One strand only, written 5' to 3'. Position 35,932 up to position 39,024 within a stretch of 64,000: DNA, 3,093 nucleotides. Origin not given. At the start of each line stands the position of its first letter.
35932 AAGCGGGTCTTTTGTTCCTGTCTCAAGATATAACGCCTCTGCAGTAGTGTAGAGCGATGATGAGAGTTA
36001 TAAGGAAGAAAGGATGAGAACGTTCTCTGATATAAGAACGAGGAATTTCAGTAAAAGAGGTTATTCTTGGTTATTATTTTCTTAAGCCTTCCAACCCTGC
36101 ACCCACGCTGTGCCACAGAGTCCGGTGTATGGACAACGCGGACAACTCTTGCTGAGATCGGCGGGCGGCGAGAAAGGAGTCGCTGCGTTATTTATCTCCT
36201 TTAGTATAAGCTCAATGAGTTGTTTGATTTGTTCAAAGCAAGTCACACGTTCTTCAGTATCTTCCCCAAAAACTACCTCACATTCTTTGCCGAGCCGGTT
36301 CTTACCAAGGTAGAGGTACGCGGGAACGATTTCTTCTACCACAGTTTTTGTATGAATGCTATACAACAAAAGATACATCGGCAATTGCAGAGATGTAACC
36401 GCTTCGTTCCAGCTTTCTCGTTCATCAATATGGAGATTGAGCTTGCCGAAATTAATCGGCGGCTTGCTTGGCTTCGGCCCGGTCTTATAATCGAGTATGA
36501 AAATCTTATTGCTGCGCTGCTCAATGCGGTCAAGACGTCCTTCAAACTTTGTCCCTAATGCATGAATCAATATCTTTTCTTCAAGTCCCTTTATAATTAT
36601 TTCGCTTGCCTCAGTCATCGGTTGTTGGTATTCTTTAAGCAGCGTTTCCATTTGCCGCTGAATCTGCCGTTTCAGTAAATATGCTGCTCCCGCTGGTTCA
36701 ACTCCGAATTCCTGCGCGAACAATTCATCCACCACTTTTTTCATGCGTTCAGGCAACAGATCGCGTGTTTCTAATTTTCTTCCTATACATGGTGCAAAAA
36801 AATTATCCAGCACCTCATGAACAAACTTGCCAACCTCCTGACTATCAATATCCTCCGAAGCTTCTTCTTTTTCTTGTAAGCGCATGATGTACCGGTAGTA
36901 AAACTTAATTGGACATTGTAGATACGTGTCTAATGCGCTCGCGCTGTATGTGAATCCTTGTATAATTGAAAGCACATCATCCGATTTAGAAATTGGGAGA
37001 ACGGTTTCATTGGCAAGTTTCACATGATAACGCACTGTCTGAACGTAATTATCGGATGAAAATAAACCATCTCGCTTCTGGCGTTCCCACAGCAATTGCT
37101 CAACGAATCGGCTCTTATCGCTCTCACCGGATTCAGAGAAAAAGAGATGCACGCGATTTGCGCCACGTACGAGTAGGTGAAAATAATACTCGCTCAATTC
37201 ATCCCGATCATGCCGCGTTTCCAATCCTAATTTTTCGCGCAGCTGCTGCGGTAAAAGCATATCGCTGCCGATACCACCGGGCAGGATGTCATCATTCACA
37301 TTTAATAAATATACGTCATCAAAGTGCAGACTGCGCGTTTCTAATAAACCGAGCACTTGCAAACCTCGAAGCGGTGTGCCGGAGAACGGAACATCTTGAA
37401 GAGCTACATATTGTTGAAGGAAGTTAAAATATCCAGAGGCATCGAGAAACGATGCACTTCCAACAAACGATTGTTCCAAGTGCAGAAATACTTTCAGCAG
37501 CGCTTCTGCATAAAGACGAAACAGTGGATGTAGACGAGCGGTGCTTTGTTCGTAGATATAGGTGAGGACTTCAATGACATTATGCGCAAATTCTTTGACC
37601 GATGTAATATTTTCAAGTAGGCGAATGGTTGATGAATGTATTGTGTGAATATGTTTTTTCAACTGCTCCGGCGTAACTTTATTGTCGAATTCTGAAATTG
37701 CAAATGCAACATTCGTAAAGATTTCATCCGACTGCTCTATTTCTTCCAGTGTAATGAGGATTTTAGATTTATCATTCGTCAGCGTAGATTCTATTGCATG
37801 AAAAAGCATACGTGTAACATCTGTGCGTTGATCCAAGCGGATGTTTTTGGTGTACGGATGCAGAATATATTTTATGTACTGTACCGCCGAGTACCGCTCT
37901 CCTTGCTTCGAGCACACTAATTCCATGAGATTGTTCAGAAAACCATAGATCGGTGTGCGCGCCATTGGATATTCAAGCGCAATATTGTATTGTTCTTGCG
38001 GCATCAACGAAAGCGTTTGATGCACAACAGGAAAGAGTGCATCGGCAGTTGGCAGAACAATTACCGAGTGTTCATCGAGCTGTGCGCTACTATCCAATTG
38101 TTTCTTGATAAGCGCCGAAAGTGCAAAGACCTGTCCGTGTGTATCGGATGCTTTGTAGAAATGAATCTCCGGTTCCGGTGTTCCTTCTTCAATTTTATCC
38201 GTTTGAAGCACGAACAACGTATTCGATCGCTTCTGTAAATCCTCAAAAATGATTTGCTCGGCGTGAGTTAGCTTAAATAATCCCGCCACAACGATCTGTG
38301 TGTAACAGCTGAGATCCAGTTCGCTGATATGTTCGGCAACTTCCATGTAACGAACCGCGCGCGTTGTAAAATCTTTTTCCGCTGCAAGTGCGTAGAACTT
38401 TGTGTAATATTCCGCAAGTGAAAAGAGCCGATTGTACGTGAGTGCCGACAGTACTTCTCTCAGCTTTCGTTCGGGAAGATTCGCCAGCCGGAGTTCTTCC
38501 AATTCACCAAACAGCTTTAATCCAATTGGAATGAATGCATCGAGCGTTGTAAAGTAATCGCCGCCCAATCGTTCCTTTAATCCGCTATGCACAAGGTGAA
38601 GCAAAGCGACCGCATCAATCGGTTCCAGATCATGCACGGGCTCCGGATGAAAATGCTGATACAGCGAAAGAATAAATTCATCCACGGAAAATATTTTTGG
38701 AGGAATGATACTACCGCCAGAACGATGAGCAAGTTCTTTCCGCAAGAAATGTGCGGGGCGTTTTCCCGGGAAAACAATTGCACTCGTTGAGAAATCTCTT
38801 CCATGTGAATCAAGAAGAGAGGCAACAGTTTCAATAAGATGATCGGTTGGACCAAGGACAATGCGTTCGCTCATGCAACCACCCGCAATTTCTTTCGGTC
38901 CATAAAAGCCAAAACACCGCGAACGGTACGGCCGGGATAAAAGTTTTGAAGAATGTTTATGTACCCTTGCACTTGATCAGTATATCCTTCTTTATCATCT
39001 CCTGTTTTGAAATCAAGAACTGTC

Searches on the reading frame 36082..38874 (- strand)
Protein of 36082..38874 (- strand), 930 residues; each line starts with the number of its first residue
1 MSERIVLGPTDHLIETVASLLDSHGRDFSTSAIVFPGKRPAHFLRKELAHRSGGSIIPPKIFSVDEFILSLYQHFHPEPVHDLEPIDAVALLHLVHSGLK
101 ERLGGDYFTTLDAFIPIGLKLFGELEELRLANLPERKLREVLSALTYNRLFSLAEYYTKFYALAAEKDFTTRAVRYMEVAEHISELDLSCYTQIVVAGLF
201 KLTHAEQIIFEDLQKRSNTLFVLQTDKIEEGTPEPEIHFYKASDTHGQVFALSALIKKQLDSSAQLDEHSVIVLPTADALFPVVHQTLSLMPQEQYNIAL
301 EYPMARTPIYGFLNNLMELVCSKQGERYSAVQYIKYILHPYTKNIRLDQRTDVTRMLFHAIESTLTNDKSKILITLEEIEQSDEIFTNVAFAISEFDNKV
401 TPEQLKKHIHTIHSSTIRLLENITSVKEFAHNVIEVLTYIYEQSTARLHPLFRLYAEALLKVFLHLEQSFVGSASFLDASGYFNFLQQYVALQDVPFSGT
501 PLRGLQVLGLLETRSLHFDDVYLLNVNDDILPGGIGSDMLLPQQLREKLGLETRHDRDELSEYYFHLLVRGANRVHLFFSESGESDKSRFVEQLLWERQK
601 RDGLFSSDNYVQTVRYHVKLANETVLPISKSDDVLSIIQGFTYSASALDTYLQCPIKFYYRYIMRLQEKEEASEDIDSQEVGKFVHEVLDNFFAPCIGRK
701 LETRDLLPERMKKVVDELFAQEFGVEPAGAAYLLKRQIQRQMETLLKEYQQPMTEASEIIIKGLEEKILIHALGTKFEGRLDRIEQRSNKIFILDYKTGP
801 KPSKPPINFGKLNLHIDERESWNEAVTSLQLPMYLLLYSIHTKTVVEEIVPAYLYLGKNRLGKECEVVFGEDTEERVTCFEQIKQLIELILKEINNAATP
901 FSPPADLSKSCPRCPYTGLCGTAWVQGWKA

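Call 88: search_protein_families(library=pfam, max_evalue=0.000001, proteins=[window:36082-38874:-])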
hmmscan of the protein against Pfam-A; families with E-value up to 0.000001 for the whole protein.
window:36082-38874:- (930 aa): 1 family
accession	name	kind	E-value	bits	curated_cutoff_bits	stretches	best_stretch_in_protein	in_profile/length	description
PF12705.13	PDDEXK_1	-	3.8e-36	125.7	22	1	643-920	2-246/247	PD-(D/E)XK nuclease superfamily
